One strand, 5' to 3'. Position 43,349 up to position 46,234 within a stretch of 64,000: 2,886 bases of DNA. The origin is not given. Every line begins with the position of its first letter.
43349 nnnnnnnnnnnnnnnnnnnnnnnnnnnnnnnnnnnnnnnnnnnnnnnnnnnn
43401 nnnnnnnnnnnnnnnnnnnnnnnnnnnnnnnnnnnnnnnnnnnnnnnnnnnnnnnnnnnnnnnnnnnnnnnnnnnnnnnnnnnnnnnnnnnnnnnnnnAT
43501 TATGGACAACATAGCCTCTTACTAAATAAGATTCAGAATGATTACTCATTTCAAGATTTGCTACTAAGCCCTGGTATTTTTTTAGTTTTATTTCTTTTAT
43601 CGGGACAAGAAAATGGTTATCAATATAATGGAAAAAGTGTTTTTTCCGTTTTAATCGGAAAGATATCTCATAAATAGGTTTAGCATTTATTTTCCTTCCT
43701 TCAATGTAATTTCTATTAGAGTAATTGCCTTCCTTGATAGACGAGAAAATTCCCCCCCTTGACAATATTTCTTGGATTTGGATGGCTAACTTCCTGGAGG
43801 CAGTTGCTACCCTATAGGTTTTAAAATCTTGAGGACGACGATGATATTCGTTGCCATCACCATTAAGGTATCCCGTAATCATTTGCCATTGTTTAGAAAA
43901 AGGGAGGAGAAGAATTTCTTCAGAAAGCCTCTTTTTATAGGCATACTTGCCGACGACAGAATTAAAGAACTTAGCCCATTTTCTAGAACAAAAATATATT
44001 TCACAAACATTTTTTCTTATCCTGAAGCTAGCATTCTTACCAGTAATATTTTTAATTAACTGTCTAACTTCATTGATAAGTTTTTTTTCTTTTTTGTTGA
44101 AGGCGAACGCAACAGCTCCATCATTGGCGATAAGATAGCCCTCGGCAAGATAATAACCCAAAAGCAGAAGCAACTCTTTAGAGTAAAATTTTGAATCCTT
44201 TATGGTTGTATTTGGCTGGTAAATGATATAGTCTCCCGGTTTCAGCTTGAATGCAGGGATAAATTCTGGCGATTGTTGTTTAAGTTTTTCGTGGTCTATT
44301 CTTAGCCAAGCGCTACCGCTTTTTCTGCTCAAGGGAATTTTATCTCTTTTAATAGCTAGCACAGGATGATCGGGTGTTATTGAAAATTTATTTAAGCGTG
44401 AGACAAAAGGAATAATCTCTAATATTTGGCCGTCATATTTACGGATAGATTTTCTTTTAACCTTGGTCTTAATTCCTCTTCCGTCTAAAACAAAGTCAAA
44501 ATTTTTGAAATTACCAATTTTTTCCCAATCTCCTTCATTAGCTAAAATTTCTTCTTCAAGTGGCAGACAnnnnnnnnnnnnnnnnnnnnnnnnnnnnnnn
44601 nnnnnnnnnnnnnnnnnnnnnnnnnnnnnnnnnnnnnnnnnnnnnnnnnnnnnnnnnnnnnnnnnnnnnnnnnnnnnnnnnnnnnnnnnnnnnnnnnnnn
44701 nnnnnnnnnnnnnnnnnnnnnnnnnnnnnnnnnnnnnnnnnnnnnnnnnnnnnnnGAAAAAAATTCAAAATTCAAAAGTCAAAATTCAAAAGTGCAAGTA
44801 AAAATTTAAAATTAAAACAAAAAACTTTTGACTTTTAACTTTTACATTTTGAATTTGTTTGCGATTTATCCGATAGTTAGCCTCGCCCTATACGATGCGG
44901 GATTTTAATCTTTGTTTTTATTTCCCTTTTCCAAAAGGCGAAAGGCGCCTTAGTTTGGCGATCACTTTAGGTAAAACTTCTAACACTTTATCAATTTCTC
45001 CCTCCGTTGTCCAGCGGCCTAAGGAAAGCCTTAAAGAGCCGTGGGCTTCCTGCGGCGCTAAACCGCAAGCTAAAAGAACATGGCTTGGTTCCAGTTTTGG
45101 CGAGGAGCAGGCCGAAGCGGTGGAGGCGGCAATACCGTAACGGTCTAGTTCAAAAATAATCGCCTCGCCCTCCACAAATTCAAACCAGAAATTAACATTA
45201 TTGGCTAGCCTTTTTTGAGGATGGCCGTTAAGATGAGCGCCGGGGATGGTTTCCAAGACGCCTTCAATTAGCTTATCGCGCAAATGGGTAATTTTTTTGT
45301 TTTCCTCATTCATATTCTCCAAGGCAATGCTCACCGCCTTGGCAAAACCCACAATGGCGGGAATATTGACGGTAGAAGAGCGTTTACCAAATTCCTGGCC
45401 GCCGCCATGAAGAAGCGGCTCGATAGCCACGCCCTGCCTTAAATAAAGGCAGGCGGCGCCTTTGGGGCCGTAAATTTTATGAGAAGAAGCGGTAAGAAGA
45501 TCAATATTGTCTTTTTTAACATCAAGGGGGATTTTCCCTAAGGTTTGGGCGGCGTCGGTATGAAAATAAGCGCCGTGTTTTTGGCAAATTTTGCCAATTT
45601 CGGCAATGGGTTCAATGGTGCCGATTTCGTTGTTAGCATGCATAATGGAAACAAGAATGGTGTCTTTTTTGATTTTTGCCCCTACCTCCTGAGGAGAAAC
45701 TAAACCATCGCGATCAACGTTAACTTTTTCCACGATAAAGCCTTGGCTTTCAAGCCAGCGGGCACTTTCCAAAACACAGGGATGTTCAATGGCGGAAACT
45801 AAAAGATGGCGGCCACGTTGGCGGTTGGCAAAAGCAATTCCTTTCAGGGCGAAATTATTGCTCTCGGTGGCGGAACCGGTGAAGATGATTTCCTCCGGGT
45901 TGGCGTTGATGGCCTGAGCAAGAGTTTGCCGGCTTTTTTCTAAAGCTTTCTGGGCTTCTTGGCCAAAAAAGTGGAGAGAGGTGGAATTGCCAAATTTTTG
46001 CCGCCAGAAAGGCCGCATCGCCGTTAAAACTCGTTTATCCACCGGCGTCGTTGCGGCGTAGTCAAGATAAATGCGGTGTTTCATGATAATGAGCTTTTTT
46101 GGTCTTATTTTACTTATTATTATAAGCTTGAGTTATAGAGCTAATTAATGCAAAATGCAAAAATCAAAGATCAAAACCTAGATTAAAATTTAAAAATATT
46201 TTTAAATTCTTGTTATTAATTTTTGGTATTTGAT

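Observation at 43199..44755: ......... intein of about 357 aa inserted immediately before the conserved active-site Cys of IscU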

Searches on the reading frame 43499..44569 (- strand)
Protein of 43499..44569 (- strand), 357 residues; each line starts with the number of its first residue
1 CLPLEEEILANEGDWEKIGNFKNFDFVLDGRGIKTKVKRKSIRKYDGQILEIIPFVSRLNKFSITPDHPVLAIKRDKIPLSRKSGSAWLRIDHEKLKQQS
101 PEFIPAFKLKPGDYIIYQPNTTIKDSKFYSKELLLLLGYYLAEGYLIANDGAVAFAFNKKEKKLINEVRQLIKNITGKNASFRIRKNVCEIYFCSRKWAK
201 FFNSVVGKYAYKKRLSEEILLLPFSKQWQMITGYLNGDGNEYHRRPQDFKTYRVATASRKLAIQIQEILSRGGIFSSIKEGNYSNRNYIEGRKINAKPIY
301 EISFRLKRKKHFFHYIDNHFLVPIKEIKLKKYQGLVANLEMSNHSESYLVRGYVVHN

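Call 5: find_homologous_proteins(query=window:43499-44569:-, max_evalue=0.001)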
Query window:43499-44569:- (357 aa): 127 proteins with E <= 0.001 among 4091 candidates; the best 120 are listed.
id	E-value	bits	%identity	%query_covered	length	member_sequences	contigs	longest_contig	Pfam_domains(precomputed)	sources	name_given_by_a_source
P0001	1.3e-214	730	90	100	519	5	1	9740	PF14528.12,PF01592.22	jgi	-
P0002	9.2e-150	517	62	100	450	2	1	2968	PF14528.12,PF01592.22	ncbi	-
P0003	2.8e-116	407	54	100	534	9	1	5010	PF14528.12,PF01592.22,PF14890.12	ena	-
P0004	6.0e-114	399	52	100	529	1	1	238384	PF14528.12,PF01592.22,PF14890.12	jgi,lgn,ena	-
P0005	6.4e-114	399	50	100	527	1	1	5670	PF14528.12,PF01592.22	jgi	jgi:NifU-like protein involved in Fe-S cluster formation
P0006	1.2e-112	395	53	100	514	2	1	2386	PF14528.12,PF01592.22,PF14890.12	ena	-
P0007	1.6e-112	395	54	100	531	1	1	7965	PF14528.12,PF01592.22,PF14890.12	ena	-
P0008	3.0e-111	390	62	75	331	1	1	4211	PF01592.22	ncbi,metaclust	ncbi:MAG: hypothetical protein XD98_0400, partial [Microgenomates bacterium 39_6]|metaclust:status=a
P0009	3.2e-111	390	54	100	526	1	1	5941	PF14528.12,PF01592.22,PF14890.12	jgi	-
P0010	4.7e-111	390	52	100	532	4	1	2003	PF14528.12,PF01592.22,PF14890.12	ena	-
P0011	6.7e-111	389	53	100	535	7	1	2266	PF14528.12,PF01592.22,PF14890.12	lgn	-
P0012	3.7e-109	383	50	100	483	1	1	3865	PF14528.12,PF01592.22,PF14890.12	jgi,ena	-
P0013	1.6e-108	381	51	100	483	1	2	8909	PF07591.16,PF14528.12,PF01592.22,PF14890.12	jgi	-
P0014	1.8e-108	381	51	100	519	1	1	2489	PF14528.12,PF01592.22,PF14890.12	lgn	-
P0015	5.0e-108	380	52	100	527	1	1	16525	PF14528.12,PF01592.22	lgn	-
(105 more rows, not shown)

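Call 18: find_related_loci(query=A1, collection=genome_contigs, flank=5000)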
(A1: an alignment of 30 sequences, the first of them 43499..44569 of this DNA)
Query A1 (357 aa) in genome_contigs; peptide patterns used: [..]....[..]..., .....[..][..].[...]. (x = any residue, [..] = any of these).
210 stretches matched a pattern; 159 encode a relative of the query (tblastn E <= 1e-3); the best 80 are kept; 80 distinct loci.
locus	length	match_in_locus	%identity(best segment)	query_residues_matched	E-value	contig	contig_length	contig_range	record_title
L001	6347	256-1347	52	1-357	3e-120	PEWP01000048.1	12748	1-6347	MAG: bacterium (Candidatus Gribaldobacteria) CG07_land_8_20_14_0_80_33_18 CG07_land_8_20_14_0.80_scaffold_6092_c, whole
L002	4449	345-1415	46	1-357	9e-108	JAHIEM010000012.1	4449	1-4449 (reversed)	MAG: Nanoarchaeota archaeon isolate KR11_0.1_MetaG.mb.19 KR11_0.1_MetaG.mb.19_k141_75809, whole genome shotgun sequence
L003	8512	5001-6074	47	1-357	4e-107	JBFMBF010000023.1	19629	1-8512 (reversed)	MAG: Candidatus Hadarchaeota archaeon isolate MAG157 MAG157_23, whole genome shotgun sequence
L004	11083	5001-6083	48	1-357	3e-106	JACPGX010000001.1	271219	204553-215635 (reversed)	MAG: Candidatus Nealsonbacteria bacterium isolate NC_groundwater_399_Ag_B-0.1um_41_48 GD18-4_B1_scaffold_17494, whole ge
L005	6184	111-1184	49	1-357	2e-105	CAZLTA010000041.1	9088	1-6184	MAG TPA_asm: uncultured Planctomycetia bacterium isolate SRP178699_co1_390 genome assembly, contig: NODE_10716_length_90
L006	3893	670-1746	48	1-357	8e-107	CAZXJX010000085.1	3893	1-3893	MAG TPA_asm: uncultured Planctomycetia bacterium isolate SRP090828_co1_14 genome assembly, contig: NODE_7176_length_3893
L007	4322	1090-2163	48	1-357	2e-105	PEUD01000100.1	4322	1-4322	MAG: Candidatus Omnitrophica bacterium CG02_land_8_20_14_3_00__42_8 CG02_land_8_20_14_3.00_150_scaffold_15690_c, whole g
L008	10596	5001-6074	47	1-357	7e-104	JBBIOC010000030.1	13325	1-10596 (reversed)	MAG: Candidatus Omnitrophota bacterium isolate RVF170221_bin_270 NODE_567_length_13325_cov_4.204597, whole genome shotgu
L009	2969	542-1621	48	1-357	3e-105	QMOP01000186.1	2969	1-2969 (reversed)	MAG: Caldiserica bacterium isolate B21_G15 B21_Guay15_scaffold_20582, whole genome shotgun sequence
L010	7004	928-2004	46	1-357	3e-102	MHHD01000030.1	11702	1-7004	MAG: Omnitrophica WOR_2 bacterium RIFCSPLOWO2_12_FULL_51_8 rifcsplowo2_12_scaffold_24791, whole genome shotgun sequence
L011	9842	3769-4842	47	1-357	1e-101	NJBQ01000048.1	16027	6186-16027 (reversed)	MAG: Candidatus Aerophobetes bacterium Ae_b3a 2928, whole genome shotgun sequence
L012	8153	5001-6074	45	1-357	7e-101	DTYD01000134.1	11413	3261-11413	MAG TPA_asm: Hadesarchaea archaeon isolate UWMA-0211 k99_502457, whole genome shotgun sequence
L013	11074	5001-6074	45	1-357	1e-100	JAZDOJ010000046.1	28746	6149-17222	MAG: Candidatus Omnitrophota bacterium isolate MEGAHIT-group-0.767 k141_1483186, whole genome shotgun sequence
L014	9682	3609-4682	45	1-357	6e-100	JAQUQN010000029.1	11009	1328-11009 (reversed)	MAG: Candidatus Omnitrophota bacterium isolate STD1_50 NODE_16634_length_11009_cov_4.244624_Sandtown_D1, whole genome sh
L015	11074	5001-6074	47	1-357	4e-100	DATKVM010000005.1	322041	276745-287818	MAG TPA_asm: Patescibacteria group bacterium isolate SMAG_U14133 k141_373655, whole genome shotgun sequence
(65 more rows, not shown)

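Call 19: search_solved_structures(query=A1, max_evalue=0.01, show_alignments=1)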
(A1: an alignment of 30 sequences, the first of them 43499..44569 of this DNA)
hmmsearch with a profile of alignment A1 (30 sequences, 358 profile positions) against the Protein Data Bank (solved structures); distinct sequences matched with E-value up to 0.01: 3.
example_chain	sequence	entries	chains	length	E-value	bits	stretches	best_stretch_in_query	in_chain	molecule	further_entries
2cw7_A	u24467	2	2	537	1e-10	44.5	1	133-276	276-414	Endonuclease PI-PkoII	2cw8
7qsu_A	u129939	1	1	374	1.1e-09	41.2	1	119-286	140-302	V-ATPase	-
7qss_A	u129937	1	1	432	1.5e-09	40.7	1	119-286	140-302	V-type ATP synthase alpha chain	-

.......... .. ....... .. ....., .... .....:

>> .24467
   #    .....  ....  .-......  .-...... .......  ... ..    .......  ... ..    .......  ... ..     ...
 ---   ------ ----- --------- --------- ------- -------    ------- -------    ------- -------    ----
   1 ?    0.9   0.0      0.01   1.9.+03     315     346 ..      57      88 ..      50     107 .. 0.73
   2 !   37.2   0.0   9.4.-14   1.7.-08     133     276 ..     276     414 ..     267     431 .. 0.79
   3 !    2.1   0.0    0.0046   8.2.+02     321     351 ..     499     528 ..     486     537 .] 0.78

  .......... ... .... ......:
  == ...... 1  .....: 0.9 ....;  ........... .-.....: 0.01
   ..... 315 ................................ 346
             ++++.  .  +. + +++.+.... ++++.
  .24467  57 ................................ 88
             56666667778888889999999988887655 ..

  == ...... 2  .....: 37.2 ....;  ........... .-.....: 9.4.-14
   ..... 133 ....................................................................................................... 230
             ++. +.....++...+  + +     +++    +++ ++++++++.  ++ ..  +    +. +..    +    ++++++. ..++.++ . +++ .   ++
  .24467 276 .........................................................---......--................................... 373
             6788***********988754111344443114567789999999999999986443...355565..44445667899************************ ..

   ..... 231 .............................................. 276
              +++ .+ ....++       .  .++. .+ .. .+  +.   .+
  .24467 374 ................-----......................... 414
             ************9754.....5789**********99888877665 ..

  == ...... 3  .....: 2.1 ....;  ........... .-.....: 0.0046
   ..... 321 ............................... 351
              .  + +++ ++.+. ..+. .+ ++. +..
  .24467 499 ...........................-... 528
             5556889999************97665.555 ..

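Call 22: find_encoding_contigs(protein=P0001, flank=5000, max_places=3)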
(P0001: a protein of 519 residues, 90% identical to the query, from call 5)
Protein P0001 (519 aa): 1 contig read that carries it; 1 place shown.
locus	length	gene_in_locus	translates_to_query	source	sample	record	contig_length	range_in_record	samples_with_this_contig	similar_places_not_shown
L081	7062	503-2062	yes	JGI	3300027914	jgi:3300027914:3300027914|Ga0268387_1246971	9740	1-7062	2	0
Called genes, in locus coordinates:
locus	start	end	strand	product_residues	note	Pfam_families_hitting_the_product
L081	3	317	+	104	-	?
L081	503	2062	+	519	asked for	PF01592:NifU_N, PF14528:LAGLIDADG_3 (faint), PF01592:NifU_N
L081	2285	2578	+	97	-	PF00076:RRM_1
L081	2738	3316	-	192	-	-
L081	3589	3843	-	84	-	-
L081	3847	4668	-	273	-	-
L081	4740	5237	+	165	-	-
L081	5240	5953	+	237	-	-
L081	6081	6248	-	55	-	-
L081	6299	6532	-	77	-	-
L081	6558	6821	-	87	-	-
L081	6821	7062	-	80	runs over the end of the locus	PF02609:Exonuc_VII_S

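Call 53: search_protein_representatives(protein=window:43499-44569:-)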
Query: 357 residues. Proteins with E-value up to 0.001 (for the whole library): 4003; up to 1e-10: 1179; up to 1e-30: 28. The best 150 are listed.
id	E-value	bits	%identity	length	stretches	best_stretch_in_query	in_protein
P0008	9.7e-112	390.3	62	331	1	1-268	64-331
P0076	6.4e-96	338.2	46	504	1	1-357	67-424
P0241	1.4e-92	327.2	45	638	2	1-357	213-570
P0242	3.6e-76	273.3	59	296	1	136-357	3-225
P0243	2.0e-65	238.0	34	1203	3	1-357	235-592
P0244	1.4e-59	218.8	37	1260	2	1-357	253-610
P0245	7.4e-59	216.3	41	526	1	26-357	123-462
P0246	1.1e-53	199.3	38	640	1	1-357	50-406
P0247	3.2e-52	194.5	35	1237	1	1-357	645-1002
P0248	4.4e-52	194.1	42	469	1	1-302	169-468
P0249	6.5e-51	190.2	36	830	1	1-357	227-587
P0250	8.6e-51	189.8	35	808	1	1-357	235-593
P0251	3.3e-47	178.0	32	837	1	1-357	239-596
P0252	4.1e-45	171.1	37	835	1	1-357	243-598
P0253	5.2e-45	170.8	27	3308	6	13-357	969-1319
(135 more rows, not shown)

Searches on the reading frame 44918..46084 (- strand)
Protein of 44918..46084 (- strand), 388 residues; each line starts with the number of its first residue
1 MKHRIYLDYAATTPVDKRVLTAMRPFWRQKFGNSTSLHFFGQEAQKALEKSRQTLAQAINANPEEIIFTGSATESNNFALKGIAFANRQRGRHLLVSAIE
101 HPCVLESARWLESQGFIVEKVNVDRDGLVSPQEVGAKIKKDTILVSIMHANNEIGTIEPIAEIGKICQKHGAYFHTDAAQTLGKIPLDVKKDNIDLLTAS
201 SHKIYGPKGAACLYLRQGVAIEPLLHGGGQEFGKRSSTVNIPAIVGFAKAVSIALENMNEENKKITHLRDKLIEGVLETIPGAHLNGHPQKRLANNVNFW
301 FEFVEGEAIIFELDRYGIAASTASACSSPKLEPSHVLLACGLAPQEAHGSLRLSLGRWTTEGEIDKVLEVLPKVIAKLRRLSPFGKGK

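Call 3: search_protein_families(library=pfam, proteins=[window:44918-46084:-], max_evalue=0.1)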
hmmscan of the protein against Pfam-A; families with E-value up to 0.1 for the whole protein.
window:44918-46084:- (388 aa): 4 families
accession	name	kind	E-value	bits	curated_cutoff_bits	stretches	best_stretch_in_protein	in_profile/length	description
PF00266.25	Aminotran_5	-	6e-78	262.8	21.5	1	5-367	1-371/371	Aminotransferase class-V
PF01212.27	Beta_elim_lyase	-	1.8e-08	34.5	27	1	63-179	47-170/288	Beta-eliminating lyase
PF01041.23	DegT_DnrJ_EryC1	-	6e-07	29.4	19.8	1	65-183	41-151/360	DegT/DnrJ/EryC1/StrS aminotransferase family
PF00282.25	Pyridoxal_deC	-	0.018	14.2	27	1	119-180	170-237/375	Pyridoxal-dependent decarboxylase conserved domain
